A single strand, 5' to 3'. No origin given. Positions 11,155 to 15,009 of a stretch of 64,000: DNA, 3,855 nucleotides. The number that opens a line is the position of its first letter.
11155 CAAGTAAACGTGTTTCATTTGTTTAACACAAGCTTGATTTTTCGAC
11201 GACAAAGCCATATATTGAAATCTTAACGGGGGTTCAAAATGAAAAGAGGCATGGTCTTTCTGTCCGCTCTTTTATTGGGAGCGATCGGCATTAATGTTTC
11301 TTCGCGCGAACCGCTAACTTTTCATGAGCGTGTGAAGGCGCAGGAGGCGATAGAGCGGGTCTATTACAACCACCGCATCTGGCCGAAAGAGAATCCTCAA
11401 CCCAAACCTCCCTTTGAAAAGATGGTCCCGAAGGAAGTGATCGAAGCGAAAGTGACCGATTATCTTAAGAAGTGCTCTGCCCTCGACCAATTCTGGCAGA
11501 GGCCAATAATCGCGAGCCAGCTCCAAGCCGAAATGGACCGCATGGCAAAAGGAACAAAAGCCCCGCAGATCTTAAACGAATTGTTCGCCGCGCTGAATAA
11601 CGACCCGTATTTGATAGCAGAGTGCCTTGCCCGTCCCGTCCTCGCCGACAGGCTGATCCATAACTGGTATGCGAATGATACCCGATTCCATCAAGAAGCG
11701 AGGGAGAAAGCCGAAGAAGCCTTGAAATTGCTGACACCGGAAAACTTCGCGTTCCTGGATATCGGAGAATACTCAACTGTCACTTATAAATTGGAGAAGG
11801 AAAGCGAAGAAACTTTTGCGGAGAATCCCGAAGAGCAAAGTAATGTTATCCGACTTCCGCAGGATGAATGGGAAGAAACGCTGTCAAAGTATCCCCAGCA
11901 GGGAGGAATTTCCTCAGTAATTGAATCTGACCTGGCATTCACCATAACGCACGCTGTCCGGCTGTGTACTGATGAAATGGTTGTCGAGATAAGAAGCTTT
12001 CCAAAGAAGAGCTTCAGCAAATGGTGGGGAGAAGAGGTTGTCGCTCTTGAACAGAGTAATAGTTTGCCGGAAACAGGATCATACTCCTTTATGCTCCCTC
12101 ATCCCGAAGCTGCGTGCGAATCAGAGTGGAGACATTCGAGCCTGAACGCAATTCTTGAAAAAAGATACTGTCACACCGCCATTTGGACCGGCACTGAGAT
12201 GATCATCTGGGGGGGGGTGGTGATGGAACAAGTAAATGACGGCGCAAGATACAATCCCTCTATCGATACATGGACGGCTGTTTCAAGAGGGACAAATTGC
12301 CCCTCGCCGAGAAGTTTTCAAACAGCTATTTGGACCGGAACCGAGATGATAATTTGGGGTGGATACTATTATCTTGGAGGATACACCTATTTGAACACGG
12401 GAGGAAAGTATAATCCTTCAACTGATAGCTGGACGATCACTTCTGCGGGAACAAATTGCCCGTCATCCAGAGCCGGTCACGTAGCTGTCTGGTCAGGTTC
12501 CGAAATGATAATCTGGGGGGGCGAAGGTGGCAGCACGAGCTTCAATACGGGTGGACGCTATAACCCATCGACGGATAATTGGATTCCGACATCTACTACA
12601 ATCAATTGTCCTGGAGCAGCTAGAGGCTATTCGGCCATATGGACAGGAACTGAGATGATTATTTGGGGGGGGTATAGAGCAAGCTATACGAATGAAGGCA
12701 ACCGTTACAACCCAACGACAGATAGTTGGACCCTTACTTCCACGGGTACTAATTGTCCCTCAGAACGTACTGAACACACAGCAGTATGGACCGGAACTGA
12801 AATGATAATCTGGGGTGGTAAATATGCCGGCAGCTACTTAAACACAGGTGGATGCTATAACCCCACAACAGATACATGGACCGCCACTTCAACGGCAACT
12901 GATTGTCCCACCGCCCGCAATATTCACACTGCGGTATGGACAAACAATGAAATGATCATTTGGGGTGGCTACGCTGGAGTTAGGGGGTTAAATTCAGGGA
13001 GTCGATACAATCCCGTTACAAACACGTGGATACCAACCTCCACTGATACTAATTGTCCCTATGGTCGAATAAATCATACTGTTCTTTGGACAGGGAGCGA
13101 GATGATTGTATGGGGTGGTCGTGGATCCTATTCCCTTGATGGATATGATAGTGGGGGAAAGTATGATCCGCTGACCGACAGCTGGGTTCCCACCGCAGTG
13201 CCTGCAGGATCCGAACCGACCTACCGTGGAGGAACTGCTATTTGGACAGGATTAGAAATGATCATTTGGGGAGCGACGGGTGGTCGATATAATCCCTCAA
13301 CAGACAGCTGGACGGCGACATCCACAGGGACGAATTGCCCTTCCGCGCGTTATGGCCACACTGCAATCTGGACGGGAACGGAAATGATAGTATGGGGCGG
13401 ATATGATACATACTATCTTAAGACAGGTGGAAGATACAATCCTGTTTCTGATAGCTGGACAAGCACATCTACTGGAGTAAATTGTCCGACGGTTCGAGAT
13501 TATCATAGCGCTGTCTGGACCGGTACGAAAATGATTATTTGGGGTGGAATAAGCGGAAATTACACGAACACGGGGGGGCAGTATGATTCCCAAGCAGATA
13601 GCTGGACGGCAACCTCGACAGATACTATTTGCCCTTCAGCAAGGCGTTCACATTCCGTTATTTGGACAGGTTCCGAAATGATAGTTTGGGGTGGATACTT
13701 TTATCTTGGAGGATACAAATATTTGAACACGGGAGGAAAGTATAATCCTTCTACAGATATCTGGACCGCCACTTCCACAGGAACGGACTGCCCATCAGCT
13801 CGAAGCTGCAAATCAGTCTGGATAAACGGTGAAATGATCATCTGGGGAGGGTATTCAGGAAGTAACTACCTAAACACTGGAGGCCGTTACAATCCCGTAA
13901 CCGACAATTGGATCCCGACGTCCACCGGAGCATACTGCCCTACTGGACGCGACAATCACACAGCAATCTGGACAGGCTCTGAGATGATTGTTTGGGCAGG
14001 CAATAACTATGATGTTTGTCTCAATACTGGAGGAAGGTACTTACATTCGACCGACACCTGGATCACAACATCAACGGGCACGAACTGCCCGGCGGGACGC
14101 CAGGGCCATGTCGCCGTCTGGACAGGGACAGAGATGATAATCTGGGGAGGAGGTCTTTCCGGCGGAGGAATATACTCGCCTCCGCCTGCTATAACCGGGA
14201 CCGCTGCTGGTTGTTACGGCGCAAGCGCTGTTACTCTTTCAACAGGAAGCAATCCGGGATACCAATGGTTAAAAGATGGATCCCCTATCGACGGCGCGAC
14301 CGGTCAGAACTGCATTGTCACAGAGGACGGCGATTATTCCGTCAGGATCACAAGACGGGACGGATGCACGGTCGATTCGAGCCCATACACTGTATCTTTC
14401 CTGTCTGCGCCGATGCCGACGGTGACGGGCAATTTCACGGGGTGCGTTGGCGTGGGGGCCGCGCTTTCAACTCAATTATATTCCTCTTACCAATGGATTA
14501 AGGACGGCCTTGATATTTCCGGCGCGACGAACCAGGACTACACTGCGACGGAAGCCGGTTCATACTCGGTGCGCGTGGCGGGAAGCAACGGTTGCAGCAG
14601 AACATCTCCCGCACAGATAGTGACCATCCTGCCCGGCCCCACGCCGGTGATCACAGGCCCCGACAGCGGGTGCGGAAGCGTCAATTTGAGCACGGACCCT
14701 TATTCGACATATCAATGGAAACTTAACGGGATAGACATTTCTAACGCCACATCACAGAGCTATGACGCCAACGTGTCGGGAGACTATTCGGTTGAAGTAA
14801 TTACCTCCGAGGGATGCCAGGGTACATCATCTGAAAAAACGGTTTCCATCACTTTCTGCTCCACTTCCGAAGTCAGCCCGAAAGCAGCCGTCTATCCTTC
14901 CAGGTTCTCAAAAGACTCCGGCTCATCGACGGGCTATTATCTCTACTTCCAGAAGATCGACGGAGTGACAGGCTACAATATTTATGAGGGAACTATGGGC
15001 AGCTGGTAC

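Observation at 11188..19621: Low-GC two-gene island encoding twin giant secreted proteins: unknown N-domain, 14 Kelch blades, Cys-pair Ig-like repeats, unknown C-domain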

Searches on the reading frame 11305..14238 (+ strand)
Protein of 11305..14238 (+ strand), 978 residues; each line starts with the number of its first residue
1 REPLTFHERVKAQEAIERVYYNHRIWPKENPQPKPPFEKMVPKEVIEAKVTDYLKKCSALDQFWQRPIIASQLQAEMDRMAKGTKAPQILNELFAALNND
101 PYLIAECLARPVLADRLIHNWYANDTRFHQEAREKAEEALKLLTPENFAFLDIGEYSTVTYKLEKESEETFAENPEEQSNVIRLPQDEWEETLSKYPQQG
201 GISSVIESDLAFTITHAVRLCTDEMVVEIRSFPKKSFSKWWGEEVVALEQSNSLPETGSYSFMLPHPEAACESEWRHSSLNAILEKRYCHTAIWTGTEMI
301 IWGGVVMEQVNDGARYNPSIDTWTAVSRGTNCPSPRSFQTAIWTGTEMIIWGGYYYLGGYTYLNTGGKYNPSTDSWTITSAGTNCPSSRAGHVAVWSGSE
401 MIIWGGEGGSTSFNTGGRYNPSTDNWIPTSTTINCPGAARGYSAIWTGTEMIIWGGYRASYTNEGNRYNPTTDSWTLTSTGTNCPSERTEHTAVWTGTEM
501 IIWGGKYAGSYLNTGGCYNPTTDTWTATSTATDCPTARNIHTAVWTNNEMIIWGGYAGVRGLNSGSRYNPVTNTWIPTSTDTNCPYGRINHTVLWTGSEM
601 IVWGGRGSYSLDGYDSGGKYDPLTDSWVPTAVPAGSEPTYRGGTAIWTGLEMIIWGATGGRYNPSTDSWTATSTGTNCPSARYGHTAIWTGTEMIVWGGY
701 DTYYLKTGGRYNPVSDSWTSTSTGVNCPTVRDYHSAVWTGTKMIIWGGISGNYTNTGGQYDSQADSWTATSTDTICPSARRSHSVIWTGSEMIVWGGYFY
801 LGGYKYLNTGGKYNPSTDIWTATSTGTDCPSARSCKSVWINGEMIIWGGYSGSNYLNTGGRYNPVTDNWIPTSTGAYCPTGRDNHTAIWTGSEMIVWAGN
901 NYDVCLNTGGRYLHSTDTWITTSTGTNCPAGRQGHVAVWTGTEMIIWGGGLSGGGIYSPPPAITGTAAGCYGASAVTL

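Call 44: find_homologous_proteins(query=window:11305-14238:+, max_evalue=1e-30)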
Query window:11305-14238:+ (978 aa): 7616 proteins with E <= 1e-30 among 8000 candidates; the best 120 are listed.
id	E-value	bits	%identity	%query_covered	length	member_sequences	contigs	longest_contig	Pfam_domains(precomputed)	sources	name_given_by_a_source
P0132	0.0e+0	1523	48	97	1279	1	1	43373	PF07646.22,PF13964.13,PF24681.2,PF13854.13,PF11617.14,PF13415.13,PF24981.2,PF01344.32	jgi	jgi:hypothetical protein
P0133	0.0e+0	1478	51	98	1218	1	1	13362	PF07646.22,PF13964.13,PF24681.2,PF13854.13,PF11617.14,PF13415.13,PF24981.2,PF01344.32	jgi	jgi:N-acetylneuraminic acid mutarotase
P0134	0.0e+0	1472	48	97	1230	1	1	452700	PF07646.22,PF13964.13,PF24681.2,PF13854.13,PF11617.14,PF13415.13,PF24981.2,PF01344.32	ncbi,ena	-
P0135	0.0e+0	1456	49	99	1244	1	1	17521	PF07646.22,PF13964.13,PF24681.2,PF13854.13,PF13415.13,PF24981.2,PF01344.32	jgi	jgi:N-acetylneuraminic acid mutarotase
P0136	0.0e+0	1451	46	97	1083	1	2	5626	PF07646.22,PF13418.13,PF13964.13,PF24681.2,PF13854.13,PF13415.13,PF24981.2,PF01344.32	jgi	jgi:N-acetylneuraminic acid mutarotase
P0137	0.0e+0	1374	57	99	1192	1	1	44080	PF24681.2,PF13854.13,PF13415.13,PF24981.2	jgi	jgi:hypothetical protein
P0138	0.0e+0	1343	46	98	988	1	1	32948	PF07646.22,PF13964.13,PF24681.2,PF13854.13,PF13415.13,PF24981.2,PF01344.32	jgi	jgi:hypothetical protein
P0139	0.0e+0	1312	50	98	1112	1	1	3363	PF07646.22,PF13964.13,PF24681.2,PF13854.13,PF13415.13,PF24981.2,PF01344.32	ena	-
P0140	0.0e+0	1311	46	93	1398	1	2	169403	PF19408.6,PF13964.13,PF24681.2,PF13854.13,PF13415.13,PF24981.2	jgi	jgi:hypothetical protein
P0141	0.0e+0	1306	48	97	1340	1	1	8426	PF07646.22,PF13964.13,PF24681.2,PF13415.13,PF24981.2,PF01344.32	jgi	-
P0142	0.0e+0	1288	45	97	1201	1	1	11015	PF07646.22,PF13964.13,PF24681.2,PF13854.13,PF11617.14,PF13415.13,PF24981.2,PF01344.32,PF25210.2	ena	-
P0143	0.0e+0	1285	46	97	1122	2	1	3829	PF07646.22,PF13964.13,PF24681.2,PF13854.13,PF13415.13,PF24981.2,PF01344.32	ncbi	-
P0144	0.0e+0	1274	46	97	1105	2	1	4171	PF07646.22,PF13418.13,PF13964.13,PF24681.2,PF13415.13,PF24981.2,PF01344.32,PF25210.2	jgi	jgi:N-acetylneuraminic acid mutarotase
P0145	0.0e+0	1264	45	97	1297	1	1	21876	PF13964.13,PF24681.2,PF13415.13,PF24981.2,PF01344.32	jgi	jgi:N-acetylneuraminic acid mutarotase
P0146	0.0e+0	1264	49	93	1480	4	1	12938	PF13964.13,PF24681.2,PF13854.13,PF13415.13,PF24517.3,PF00688.25,PF24981.2,PF06848.18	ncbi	-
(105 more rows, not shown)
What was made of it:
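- Full-length relatives cover 97-100% of aa 23-1000 (call 44). JGI automatically names many full-length relatives 'N-acetylneuraminic acid mutarotase' (call 44).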

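Call 66: predict_structure(alignment_id=A3)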
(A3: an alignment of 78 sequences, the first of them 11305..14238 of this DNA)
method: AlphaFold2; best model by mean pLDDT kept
length: 978 residues; sequences in the alignment: 78
mean_pLDDT: 90.9   pTM: 0.69
mean pLDDT of the five models: 90.9, 89.7, 89.7, 89.5, 88.4
residues with pLDDT >= 90: 748; 70-90: 171; 50-70: 38; < 50: 21
segments of 3 or more residues with pLDDT < 50: 267-270, 964-978
pLDDT, mean of each block of 10 residues (from residue 1): 87 96 84 87 93 91 88 87 83 92 94 93 90 94 94 94 77 61 91 91 93 95 94 92 78 56 60 84 87 97 92 93 89 96 98 93 97 97 97 97 96 97 97 95 97 95 96 97 97 98 96 98 98 97 97 94 97 97 92 97 89 89 96 64 88 87 87 90 93 96 94 95 97 96 97 96 97 95 95 97 96 97 96 90 94 95 96 96 95 94 92 94 90 93 89 88 46 30
secondary structure, 60 per line:
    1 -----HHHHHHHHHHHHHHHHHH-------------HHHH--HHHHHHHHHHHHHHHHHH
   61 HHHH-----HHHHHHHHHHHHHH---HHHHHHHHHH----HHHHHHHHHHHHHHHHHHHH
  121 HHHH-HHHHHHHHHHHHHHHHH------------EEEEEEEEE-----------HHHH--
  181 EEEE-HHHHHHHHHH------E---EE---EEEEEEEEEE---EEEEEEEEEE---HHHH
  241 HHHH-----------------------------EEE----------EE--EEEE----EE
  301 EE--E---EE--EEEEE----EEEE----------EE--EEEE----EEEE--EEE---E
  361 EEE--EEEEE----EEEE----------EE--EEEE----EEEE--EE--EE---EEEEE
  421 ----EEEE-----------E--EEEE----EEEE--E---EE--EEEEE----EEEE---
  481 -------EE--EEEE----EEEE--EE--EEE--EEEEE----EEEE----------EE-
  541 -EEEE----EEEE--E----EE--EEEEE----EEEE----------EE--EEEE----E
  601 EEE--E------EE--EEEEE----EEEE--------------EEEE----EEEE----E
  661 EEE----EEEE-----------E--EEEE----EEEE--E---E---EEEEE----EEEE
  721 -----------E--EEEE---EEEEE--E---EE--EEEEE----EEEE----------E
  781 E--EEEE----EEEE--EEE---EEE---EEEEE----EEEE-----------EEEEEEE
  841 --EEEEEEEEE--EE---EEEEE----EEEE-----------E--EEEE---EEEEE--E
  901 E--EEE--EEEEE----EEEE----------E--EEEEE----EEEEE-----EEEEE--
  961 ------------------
elements in order (helices of 4 or more, strands of 3 or more residues): H6-23 H37-40 H43-64 H70-83 H87-96 H101-124 H126-142 E155-163 H175-178 E181-184 H186-195 E211-220 E224-233 H237-244 E274-276 E291-294 E299-302 E313-317 E322-325 E340-343 E348-351 E354-356 E360-363 E366-370 E375-378 E393-396 E401-404 E416-420 E425-428 E443-446 E451-454 E465-469 E474-477 E492-495 E500-503 E510-512 E515-519 E524-527 E542-545 E550-553 E565-569 E574-577 E592-595 E600-603 E617-621 E626-629 E644-647 E652-655 E660-663 E668-671 E686-689 E694-697 E708-712 E717-720 E735-738 E742-746 E757-761 E766-769 E784-787 E792-795 E798-800 E804-806 E810-814 E819-822 E834-840 E843-851 E859-863 E868-871 E886-889 E893-897 E904-906 E909-913 E918-921 E935-939 E944-948 E954-958
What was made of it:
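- There is a D-type strand before blade 1 and none after blade 14, which fits two closed rings of seven (call 66).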

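Call 68: fold_search(model_id=the predicted structure, library=pdb)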
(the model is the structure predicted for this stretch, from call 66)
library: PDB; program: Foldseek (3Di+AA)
matches with E <= 10: 1117; with E <= 0.001: 695
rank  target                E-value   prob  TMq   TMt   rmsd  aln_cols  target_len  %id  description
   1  8glv_DA               1.1e-25  1.00  0.23  0.06  34.5       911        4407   15  96-nm repeat unit of doublet microtubules from Chlamydomonas reinhardtii flagella (released 2023-05-31)
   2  7q58                  1.4e-19  1.00  0.24  0.75   4.3       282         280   27  Crystal structure of the SAKe6BR designer protein (released 2023-02-22)
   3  8pjr                  1.7e-19  1.00  0.24  0.74   4.9       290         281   26  Crystal structure of the SAKe6AC-LB protein (released 2024-07-10)
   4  7pvp                  2.6e-19  1.00  0.24  0.75   5.0       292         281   25  Crystal structure of the SAKe6BC designer protein (released 2023-01-18)
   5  7ona                  4.3e-19  1.00  0.24  0.73   5.1       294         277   24  Crystal structure of the computationally designed SAKe6AC protein (released 2022-12-14)
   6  8pjw_A                8.1e-19  1.00  0.24  0.76   4.3       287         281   24  Crystal structure of the computationally designed SAKe6FE protein (released 2024-07-10)
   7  8pjy                  8.1e-19  1.00  0.24  0.70   4.8       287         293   27  Crystal structure of the computationally designed SAKe6EEref protein (released 2024-07-10)
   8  8pjs                  1.5e-18  1.00  0.24  0.75   4.5       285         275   22  Crystal structure of the computationally designed SAKe6CEref protein (released 2024-07-10)
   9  7on7_B                2.5e-18  1.00  0.23  0.74   4.3       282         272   20  Crystal structure of the computationally designed SAKe6BE-L2 protein (released 2022-12-14)
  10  8pkv_B                2.6e-18  1.00  0.25  0.75   4.5       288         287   22  Kelch domain of KEAP1 in complex with a ortho-dimethylbenzene linked cyclic peptide 4 (ortho-WRCDPETGEC). (released 2023-11-15)
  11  4in4_C                3.9e-18  1.00  0.25  0.75   4.9       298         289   22  Crystal structure of cpd 15 bound to Keap1 Kelch domain (released 2013-05-15)
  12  7opu                  4.3e-18  1.00  0.24  0.74   4.9       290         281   21  Self-assembled crystal structure of the computationally designed SAKe6BE-3HH protein (released 2022-12-14)
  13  1zgk                  5.2e-18  1.00  0.25  0.74   4.8       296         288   22  1.35 angstrom structure of the Kelch domain of Keap1 (released 2005-10-04)
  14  8pkv_A                5.2e-18  1.00  0.25  0.73   5.5       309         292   21  Kelch domain of KEAP1 in complex with a ortho-dimethylbenzene linked cyclic peptide 4 (ortho-WRCDPETGEC). (released 2023-11-15)
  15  7on6                  5.2e-18  1.00  0.24  0.68   4.8       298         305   23  Crystal structure of the computationally designed SAKe6AE protein (released 2022-12-14)
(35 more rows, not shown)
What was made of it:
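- On Kelch-repeat beta-propeller superfamily: Its strand inventory fits two sets of 28 strands, and Foldseek matches Kelch propellers (calls 66, 68).
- Closest known: Kelch substrate-receptor propellers. Same: Foldseek E about 1e-18 and target-normalised TM about 0.75 (call 68).
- Foldseek matches Keap1/KLHL Kelch propellers at about 1e-18, and a tandem-Kelch axonemal protein at 1e-25 (call 68).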

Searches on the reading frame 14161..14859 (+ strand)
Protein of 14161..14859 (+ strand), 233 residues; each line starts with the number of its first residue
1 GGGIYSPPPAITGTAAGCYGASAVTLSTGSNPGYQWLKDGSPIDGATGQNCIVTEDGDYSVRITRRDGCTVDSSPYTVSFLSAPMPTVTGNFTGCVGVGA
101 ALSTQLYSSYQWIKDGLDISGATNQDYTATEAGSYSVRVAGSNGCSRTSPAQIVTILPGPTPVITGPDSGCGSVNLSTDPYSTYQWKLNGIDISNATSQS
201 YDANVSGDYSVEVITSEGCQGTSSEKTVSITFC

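Call 5: search_protein_families(library=pfam, proteins=[window:14161-14859:+], max_evalue=10)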
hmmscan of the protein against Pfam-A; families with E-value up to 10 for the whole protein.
seq(233 aa): 9 families
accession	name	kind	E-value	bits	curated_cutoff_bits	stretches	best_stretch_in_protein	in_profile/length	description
PF16820.11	PKD_3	-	3.9e-05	23.9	26.3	2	109-142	34-67/68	PKD-like domain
PF06832.18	BiPBP_C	-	0.0013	19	26.8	1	24-68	37-83/90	Penicillin-Binding Protein C-terminus Family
PF18911.6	PKD_4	-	0.0028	18.1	27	1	20-73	23-76/85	PKD domain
PF08329.16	ChitinaseA_N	-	0.0044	17.1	21.2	1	112-154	63-106/133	Chitinase A, N-terminal domain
PF13895.12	Ig_2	-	0.007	17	27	2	105-154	27-78/79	Immunoglobulin domain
PF00630.25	Filamin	-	0.084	14.2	26.9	0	51-77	68-93/93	Filamin/ABP280 repeat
PF00801.26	PKD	-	0.24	11.9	23.5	1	126-149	50-73/80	PKD domain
PF09136.16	Glucodextran_B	-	0.38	11.1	27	0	47-68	36-57/83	Glucodextranase, domain B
PF19406.5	PKD_5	-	2.1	8.8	25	1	205-231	61-85/88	PKD-like domain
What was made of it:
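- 14188..14862 (+): K1: three Cys-pair Ig-like repeats (aa 984-1208). Weak PKD_3/Ig_2 matches in call 5.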
